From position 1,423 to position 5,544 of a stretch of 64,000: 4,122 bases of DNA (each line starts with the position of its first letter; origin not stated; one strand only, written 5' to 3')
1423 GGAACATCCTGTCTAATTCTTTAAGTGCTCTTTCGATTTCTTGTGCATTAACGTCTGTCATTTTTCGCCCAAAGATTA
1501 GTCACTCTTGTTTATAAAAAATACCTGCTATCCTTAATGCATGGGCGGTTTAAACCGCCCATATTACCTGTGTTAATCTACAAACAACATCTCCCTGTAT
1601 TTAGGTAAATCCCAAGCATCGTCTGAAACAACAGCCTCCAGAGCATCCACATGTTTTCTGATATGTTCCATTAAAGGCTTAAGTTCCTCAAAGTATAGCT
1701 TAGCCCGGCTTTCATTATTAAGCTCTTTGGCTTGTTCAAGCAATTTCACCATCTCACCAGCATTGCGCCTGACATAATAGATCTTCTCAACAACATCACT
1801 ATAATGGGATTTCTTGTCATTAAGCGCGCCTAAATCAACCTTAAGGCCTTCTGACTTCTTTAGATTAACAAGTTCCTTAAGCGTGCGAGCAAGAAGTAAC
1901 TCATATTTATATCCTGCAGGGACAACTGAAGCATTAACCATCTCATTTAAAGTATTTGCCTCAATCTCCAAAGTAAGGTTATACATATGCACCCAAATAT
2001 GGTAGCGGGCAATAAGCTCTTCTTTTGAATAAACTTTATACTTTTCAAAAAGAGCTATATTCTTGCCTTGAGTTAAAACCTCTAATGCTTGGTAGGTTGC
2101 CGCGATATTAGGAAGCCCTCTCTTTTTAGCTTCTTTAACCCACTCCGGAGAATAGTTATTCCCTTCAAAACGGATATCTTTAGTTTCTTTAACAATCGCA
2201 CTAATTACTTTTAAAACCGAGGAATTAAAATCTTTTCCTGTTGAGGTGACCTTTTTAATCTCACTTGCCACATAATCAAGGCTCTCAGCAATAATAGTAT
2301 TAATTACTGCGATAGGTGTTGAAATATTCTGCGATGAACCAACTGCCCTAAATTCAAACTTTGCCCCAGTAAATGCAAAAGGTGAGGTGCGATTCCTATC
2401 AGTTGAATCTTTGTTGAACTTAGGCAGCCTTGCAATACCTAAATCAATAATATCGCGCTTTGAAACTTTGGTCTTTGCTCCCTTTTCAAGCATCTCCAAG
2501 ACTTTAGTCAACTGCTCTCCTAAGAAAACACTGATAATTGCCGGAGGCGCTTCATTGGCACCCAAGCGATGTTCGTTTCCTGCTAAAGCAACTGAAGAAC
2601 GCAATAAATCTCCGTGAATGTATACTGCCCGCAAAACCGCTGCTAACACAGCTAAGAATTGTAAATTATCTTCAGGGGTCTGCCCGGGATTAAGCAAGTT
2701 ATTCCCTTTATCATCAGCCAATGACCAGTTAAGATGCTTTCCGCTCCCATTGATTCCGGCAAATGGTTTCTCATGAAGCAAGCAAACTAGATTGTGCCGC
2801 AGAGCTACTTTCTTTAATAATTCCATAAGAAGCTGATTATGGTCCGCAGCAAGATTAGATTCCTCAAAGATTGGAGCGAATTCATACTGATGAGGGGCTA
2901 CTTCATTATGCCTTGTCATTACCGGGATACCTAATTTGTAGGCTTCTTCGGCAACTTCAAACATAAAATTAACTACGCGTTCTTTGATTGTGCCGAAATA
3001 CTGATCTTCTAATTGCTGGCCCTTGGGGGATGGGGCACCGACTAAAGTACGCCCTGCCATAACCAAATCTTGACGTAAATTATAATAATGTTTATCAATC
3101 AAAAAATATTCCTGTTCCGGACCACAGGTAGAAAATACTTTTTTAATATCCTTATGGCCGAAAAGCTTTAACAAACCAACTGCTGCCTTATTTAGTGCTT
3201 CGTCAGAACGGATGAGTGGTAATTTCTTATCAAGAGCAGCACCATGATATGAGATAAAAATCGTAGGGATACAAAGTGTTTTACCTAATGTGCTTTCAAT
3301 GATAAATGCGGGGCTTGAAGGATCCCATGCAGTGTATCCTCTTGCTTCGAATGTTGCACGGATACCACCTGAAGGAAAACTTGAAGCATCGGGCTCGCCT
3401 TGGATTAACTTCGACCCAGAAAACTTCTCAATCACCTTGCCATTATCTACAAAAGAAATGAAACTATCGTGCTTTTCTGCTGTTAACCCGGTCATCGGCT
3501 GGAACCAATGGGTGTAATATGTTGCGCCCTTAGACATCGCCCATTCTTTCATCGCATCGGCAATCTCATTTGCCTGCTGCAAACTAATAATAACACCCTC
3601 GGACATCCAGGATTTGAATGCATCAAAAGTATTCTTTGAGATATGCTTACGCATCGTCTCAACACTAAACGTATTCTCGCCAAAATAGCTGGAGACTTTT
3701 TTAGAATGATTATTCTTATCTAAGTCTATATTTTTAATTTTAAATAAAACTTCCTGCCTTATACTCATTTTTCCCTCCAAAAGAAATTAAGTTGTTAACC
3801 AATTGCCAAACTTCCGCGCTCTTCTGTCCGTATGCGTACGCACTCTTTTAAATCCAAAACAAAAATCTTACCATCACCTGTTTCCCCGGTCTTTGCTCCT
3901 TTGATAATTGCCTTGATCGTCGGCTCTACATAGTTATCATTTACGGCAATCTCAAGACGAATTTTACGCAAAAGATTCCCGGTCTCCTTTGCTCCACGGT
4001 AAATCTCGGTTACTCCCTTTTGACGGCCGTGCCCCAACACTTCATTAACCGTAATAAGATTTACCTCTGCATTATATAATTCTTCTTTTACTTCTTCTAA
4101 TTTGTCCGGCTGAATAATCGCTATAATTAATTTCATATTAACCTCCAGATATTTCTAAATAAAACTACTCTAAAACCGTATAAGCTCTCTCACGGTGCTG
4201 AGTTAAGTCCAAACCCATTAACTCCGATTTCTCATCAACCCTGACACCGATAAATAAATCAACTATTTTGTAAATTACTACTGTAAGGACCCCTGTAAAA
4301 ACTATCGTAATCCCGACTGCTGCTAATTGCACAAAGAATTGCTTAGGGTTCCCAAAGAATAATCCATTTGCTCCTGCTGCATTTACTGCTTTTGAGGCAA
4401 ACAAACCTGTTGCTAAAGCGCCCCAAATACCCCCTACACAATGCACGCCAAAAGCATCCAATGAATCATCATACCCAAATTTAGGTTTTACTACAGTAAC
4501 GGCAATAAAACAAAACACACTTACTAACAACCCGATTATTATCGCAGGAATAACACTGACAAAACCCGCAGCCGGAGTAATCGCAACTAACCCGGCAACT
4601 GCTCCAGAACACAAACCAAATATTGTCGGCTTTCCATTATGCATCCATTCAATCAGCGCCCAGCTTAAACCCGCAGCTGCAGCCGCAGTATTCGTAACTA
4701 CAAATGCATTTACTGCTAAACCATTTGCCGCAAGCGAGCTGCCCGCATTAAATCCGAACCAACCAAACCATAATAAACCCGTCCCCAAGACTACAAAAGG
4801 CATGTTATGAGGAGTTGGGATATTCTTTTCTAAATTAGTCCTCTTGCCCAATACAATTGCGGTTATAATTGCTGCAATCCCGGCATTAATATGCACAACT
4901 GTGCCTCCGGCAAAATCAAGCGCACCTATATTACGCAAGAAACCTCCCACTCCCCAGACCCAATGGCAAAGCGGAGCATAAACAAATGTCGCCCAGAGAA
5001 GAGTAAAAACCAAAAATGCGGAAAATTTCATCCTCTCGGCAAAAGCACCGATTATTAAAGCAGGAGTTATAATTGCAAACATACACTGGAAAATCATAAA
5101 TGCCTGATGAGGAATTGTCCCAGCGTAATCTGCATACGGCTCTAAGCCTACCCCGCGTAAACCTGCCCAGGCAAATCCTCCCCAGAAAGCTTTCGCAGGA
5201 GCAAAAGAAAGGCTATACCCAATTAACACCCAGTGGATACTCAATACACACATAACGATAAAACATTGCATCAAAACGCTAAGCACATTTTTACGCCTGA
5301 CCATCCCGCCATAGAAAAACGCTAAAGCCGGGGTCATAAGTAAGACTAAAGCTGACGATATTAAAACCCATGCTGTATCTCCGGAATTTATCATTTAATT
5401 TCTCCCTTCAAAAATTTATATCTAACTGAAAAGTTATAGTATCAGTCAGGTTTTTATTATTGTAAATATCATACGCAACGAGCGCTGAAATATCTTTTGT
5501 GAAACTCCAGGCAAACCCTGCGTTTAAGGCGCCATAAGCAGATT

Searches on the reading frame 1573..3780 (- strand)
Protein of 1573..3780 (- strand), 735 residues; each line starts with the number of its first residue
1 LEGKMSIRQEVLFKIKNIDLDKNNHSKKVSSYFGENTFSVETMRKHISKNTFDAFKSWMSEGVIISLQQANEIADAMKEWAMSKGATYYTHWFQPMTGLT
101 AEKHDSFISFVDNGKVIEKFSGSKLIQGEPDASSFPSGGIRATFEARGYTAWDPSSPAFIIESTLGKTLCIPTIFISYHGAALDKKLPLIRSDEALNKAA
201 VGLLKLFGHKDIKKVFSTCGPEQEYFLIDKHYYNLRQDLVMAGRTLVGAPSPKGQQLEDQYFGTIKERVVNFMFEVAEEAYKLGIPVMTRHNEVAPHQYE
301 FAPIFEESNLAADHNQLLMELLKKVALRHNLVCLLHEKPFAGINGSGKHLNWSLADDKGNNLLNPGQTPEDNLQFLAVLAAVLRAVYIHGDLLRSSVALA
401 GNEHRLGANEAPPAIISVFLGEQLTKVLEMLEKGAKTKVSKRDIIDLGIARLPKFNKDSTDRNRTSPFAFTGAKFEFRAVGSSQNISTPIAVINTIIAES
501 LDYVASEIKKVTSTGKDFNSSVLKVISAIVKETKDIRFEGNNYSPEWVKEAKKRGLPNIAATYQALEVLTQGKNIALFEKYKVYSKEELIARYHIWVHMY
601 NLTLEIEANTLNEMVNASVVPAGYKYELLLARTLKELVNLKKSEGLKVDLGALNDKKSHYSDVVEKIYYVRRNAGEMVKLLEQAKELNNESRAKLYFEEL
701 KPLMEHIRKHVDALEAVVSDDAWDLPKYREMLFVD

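Call 66: search_protein_families(library=pfam, proteins=[window:1573-3780:-], max_evalue=0.0001)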
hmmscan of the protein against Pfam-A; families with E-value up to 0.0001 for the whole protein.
window:1573-3780:- (735 aa): 3 families
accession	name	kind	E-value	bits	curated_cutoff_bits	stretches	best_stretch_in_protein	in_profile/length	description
PF12437.13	GSIII_N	-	1.3e-74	249.6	25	1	30-192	2-160/160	Glutamine synthetase type III N terminal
PF18318.6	Gln-synt_C-ter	-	5.2e-37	126.7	22.7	1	522-636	2-116/118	Glutamine synthetase C-terminal domain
PF00120.29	Gln-synt_C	-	8e-20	71.6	24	1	217-368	22-169/344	Glutamine synthetase, catalytic domain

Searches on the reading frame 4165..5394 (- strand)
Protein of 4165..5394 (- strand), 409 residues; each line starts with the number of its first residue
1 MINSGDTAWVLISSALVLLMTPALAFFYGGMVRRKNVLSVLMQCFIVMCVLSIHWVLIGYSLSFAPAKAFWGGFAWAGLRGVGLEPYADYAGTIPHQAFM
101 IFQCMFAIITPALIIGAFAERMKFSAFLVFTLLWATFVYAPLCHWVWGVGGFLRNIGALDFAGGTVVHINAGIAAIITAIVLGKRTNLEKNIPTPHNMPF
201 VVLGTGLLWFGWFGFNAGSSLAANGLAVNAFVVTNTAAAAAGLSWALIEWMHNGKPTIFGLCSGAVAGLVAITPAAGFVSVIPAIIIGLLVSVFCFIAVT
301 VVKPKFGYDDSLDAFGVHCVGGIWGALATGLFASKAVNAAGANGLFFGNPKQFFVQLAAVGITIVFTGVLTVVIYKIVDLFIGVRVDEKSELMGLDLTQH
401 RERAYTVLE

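Call 66: search_protein_families(library=pfam, proteins=[window:4165-5394:-], max_evalue=0.0001)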
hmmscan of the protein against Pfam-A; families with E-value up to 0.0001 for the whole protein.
window:4165-5394:- (409 aa): 1 family
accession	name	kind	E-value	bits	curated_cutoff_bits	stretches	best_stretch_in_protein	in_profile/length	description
PF00909.26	Ammonium_transp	-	4.6e-129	431.1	23.2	1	8-405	1-399/399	Ammonium Transporter Family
